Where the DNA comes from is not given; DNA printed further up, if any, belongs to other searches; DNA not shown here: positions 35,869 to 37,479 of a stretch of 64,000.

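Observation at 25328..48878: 23.5-kb four-gene operon pairing two giant surface proteins with a TSP3 calcium-repeat protein and an orphan protein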

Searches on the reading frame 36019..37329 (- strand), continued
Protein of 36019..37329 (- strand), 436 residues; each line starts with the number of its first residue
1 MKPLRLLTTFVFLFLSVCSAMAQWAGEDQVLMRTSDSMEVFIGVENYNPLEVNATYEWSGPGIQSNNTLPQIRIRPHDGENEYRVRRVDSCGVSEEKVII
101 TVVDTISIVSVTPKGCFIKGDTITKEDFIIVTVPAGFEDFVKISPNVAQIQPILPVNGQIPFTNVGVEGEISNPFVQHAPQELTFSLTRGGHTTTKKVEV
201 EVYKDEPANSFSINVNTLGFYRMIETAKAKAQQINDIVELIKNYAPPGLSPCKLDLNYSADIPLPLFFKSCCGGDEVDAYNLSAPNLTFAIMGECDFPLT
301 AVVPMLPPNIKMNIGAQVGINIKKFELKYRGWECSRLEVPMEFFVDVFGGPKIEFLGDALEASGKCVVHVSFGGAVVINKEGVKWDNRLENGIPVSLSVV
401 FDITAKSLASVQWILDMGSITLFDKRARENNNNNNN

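Call 42: list_cluster_members(proteins=[P0038, P0041, P0065, P0086, P0092, P0100, P0116, P0136, P0164, P0011])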
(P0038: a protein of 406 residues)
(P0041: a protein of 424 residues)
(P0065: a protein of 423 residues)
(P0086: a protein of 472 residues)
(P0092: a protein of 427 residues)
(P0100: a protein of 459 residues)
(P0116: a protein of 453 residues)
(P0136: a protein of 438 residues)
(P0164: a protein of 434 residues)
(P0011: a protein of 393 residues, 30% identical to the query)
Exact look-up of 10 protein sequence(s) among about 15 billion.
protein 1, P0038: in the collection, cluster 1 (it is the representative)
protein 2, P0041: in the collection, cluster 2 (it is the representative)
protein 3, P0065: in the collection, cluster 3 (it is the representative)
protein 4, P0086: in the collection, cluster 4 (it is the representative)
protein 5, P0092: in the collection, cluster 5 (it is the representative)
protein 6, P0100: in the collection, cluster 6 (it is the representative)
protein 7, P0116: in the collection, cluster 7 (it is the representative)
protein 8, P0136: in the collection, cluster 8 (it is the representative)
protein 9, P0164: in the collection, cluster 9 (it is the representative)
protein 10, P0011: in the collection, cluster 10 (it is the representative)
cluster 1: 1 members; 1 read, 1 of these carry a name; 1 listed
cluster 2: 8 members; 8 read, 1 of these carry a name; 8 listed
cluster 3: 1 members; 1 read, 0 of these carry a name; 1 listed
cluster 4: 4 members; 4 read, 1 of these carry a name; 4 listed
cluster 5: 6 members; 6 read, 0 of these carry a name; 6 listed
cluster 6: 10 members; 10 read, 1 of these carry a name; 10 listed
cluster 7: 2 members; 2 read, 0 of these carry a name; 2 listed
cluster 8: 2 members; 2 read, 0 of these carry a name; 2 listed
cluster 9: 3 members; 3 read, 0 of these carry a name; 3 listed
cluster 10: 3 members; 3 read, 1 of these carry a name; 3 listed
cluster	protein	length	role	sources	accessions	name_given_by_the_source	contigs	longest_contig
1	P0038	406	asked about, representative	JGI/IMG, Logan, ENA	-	hypothetical protein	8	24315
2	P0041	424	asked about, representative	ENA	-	-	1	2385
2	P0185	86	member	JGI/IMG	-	hypothetical protein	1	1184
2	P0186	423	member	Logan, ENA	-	-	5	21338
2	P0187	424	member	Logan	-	-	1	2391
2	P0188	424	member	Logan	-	-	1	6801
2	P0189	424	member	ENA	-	-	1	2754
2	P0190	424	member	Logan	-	-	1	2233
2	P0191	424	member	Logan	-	-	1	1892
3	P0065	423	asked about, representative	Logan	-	-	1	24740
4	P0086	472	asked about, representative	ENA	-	-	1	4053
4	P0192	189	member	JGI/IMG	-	hypothetical protein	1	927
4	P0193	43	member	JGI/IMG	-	-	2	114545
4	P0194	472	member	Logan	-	-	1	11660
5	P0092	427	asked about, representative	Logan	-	-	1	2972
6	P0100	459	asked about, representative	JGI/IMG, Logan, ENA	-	-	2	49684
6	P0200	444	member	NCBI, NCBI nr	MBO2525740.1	MAG: hypothetical protein CW341_08595 [Bacteroidetes bacterium] | hypothetical protein [Bacteroidota bacterium]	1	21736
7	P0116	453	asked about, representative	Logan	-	-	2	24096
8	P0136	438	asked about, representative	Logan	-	-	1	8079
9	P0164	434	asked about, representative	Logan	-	-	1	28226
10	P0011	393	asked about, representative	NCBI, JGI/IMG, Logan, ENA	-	hypothetical protein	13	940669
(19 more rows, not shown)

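Call 43: predict_structure(alignment_id=A3)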
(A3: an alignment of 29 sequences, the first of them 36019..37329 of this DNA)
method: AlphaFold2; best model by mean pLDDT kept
length: 436 residues; sequences in the alignment: 29
mean_pLDDT: 73.7   pTM: 0.47
mean pLDDT of the five models: 73.7, 72.2, 69.8, 69.7, 68.0
residues with pLDDT >= 90: 10; 70-90: 287; 50-70: 108; < 50: 31
segments of 3 or more residues with pLDDT < 50: 158-172, 210-217, 246-250
pLDDT, mean of each block of 10 residues (from residue 1): 81 78 63 78 73 80 87 83 86 84 83 86 88 84 88 55 39 63 87 86 68 50 63 58 52 63 68 78 75 75 67 82 78 73 84 72 81 77 70 77 71 81 67 53
secondary structure, 60 per line:
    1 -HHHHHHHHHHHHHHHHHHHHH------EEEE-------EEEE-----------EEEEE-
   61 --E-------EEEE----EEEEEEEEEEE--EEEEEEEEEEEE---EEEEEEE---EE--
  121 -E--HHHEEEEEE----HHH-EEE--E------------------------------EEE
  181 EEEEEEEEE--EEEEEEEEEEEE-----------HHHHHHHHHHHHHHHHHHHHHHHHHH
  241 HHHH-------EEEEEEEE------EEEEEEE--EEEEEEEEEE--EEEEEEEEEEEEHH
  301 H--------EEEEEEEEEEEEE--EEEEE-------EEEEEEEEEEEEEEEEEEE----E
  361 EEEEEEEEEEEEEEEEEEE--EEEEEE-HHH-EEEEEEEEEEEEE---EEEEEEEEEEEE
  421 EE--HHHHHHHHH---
elements in order: H2-22 E29-32 E40-43 E55-59 E71-74 E79-89 E92-103 E107-113 E128-133 E142-144 E178-189 E192-203 H215-244 E252-259 E266-272 E275-284 E287-298 E310-322 E325-329 E337-355 E360-379 E382-387 E393-405 E409-422 H425-433

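Call 46: search_solved_structures(query=A3, max_evalue=1)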
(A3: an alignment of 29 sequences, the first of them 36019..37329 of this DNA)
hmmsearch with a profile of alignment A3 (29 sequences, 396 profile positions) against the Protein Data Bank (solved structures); distinct sequences matched with E-value up to 1: 2.
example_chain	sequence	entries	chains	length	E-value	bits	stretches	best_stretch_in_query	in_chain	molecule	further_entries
2v66_B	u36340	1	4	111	0.021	17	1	156-223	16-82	NUCLEAR DISTRIBUTION PROTEIN NUDE-LIKE 1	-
2v71_A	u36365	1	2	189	0.052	15.7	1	155-224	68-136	NUCLEAR DISTRIBUTION PROTEIN NUDE-LIKE 1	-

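Call 60: fold_search(model_id=the predicted structure, library=pdb)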
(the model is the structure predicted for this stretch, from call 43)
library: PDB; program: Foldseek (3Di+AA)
matches with E <= 10: 1043; with E <= 0.001: 58
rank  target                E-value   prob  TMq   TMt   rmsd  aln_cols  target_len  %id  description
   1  5w4t_B                1.6e-05  1.00  0.17  0.22  19.5       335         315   10  Crystal Structure of Fish Cadherin-23 EC1-3 (released 2018-06-20)
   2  8k53_A                2.9e-05  0.99  0.17  0.11  26.0       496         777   10  Structure of the Dimeric Human CNTN2 Ig 1-6-FNIII 1-2 Domain in an Asymmetric State (released 2023-12-06)
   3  9flv_A                3.2e-05  0.97  0.15  0.16  34.3       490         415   10  CryoEM structure of the fragment-5 (2393-2807) in the grappling hook protein A (GhpA) in the bacterium Aureispira sp.  (released 2024-10-16)
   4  7sz8_A                5.2e-05  0.95  0.15  0.15  32.8       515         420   11  Crystal structure of human CELSR1 EC4-7 (released 2022-12-14)
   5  2jll                  5.7e-05  0.98  0.15  0.17  24.5       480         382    8  Crystal structure of NCAM2 IgIV-FN3II (released 2009-11-17)
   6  7cym_A                6.9e-05  0.98  0.18  0.19  29.4       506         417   10  Crystal structure of LI-Cadherin EC1-4 (released 2021-08-18)
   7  6vg4_A                6.9e-05  0.92  0.14  0.11  34.1       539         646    8  Human protocadherin 10 ectodomain (released 2020-03-11)
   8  6iaa_A                7.2e-05  0.96  0.15  0.09  36.3       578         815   10  hRobo2 ectodomain (released 2019-03-13)
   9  9fls_A                7.9e-05  0.99  0.16  0.20  26.2       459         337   10  CryoEM structure of the fragment-3 (2061-2397) in the grappling hook protein A (GhpA) in the bacterium Aureispira sp.  (released 2024-10-16)
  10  2yd8                  9.6e-05  1.00  0.15  0.29  18.2       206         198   14  Crystal structure of the N-terminal Ig1-2 module of Human Receptor Protein Tyrosine Phosphatase LAR in complex with sucr (released 2011-04-13)
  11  7cym_B                1.1e-04  0.96  0.16  0.17  27.9       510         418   10  Crystal structure of LI-Cadherin EC1-4 (released 2021-08-18)
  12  9g8b_A                1.2e-04  0.95  0.14  0.17  28.5       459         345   10  CryoEM structure of the fragment-2 (2892-3236) in the grappling hook protein A (GhpA) in the bacterium Aureispira sp.  (released 2024-10-16)
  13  7n86_C                1.3e-04  1.00  0.16  0.29  13.0       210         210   11  Crystal Structure of Human Protocadherin-24 EC1-2 Form II (released 2021-09-01)
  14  3ubh                  1.5e-04  1.00  0.15  0.16  12.9       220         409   11  Crystal structure of Drosophila N-cadherin EC1-4 (released 2011-12-21)
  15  9ba5_A                1.5e-04  0.98  0.16  0.13  23.8       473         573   10  Cross-linked Contactin 2 Ig1-Ig6 (released 2024-07-17)
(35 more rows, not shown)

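Call 73: list_cluster_members(proteins=[P0039, P0043, P0047, P0052, P0057, P0063, P0076, P0104, P0110, P0145])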
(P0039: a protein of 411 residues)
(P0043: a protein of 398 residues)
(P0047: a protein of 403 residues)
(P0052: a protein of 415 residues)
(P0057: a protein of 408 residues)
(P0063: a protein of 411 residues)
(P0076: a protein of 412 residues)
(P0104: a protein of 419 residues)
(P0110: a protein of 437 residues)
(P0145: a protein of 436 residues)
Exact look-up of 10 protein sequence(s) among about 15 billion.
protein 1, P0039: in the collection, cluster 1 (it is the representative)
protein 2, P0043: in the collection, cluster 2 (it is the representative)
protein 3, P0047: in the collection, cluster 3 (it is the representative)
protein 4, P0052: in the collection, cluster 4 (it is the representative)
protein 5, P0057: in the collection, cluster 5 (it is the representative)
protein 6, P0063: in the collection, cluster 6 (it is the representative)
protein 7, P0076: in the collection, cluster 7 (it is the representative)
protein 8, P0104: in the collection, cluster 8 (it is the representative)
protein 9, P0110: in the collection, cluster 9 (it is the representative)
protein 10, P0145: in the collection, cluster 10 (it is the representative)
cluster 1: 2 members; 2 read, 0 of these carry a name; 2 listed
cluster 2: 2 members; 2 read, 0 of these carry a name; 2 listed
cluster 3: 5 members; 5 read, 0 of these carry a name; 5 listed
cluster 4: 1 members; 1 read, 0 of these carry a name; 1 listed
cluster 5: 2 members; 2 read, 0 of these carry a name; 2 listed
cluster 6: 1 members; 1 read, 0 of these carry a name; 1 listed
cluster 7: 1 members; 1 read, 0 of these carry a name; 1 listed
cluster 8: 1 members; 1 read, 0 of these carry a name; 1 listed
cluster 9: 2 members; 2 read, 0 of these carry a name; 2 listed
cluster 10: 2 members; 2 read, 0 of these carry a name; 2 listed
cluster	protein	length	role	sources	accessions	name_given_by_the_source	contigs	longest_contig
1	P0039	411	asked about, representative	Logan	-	-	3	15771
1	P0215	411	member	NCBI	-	-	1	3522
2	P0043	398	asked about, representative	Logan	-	-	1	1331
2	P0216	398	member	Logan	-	-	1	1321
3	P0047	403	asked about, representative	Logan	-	-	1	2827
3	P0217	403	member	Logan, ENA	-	-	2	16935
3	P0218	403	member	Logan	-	-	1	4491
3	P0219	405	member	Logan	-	-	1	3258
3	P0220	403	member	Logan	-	-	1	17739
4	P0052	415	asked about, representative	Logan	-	-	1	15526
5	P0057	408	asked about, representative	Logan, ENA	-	-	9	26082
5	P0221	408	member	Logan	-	-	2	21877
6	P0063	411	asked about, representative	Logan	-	-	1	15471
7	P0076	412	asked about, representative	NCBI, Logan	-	-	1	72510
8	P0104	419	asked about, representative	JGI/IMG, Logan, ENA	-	-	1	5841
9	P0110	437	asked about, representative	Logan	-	-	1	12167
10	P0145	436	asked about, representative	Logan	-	-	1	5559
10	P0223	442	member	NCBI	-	-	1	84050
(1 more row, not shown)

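Call 74: find_encoding_contigs(protein=P0223, flank=10000, max_places=2)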
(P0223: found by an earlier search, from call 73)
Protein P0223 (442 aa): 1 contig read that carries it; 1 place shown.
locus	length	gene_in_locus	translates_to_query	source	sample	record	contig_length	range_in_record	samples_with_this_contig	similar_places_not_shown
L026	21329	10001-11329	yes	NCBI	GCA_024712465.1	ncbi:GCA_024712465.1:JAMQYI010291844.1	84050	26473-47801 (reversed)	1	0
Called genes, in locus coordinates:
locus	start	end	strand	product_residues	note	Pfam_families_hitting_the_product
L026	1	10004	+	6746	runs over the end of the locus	PF00041:fn3 (weak), PF01108:Tissue_fac (faint), PF16656:Pur_ac_phosph_N (faint), PF24489:Ig_J_second (faint), PF25059:FN3_DSCAM-DSCAML_C (faint), PF25788:Ig_Rha78A_N (faint), PF00041:fn3, PF07705:CARDB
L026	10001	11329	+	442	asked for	-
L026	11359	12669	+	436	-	PF02412:TSP_3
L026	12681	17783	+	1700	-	PF24595:DUF7619 (faint)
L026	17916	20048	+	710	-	PF18962:Por_Secre_tail (weak)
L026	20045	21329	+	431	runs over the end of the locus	PF18998:Flg_new_2, PF16820:PKD_3 (faint), PF18998:Flg_new_2, PF18962:Por_Secre_tail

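Call 75: find_encoding_contigs(protein=P0200, flank=10000, max_places=2)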
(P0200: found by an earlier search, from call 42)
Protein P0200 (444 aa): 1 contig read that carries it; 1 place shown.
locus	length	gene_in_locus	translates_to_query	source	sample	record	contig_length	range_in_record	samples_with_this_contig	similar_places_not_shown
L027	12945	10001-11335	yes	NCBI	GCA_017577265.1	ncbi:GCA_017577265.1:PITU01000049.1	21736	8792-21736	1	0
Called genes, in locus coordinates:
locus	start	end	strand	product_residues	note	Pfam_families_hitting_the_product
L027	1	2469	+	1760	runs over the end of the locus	PF16656:Pur_ac_phosph_N (faint), PF23376:Fn3_VIN3 (faint), PF25059:FN3_DSCAM-DSCAML_C (faint), PF00041:fn3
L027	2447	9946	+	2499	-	PF00041:fn3 (faint), PF07705:CARDB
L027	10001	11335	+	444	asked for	-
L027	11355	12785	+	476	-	PF02412:TSP_3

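Call 87: search_protein_families(library=pfam, alignment_id=A3, max_evalue=10)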
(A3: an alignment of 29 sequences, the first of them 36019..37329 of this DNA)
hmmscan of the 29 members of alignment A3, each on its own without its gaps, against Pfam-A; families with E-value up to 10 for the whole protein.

A. member 1, window:36019-37329:- (436 aa): 0 families

B. families by the number of members that match (of 29 scanned): 21 families
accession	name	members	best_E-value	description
PF19408.5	PKD_6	10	0.011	PKD-like domain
PF17357.7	FIT1_2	5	0.011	Facilitor Of iron transport 1 and 2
PF08948.16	PRD1_P5_spike_N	1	0.0058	Bacteriophage PRD1, P5, spike N-terminal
PF01117.25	Aerolysin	1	0.048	Aerolysin toxin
PF11695.14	DUF3291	1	0.077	Domain of unknown function (DUF3291)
PF17477.7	Rota_VP4_MID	1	0.08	Rotavirus VP4 membrane interaction domain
PF18695.7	cPLA2_C2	1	0.088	Cytosolic phospholipases A2 C2-domain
PF19977.5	xRRM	1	0.093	xRRM domain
PF00604.22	Flu_PB2_5th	1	0.095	Influenza RNA polymerase PB2 CAP binding domain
PF07523.18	Big_3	1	0.099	Bacterial Ig-like domain (group 3)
PF11568.13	Med29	1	0.1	Mediator complex subunit 29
PF23616.1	Ig_GEX2_N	1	0.11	GEX2 N-terminal Ig-like domain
PF18867.6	HEPN-like_int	1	0.12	HEPN-like integron domain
PF09953.15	DUF2187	1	0.13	Uncharacterized protein conserved in bacteria (DUF2187)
PF07544.18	Med9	1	0.14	RNA polymerase II transcription mediator complex subunit 9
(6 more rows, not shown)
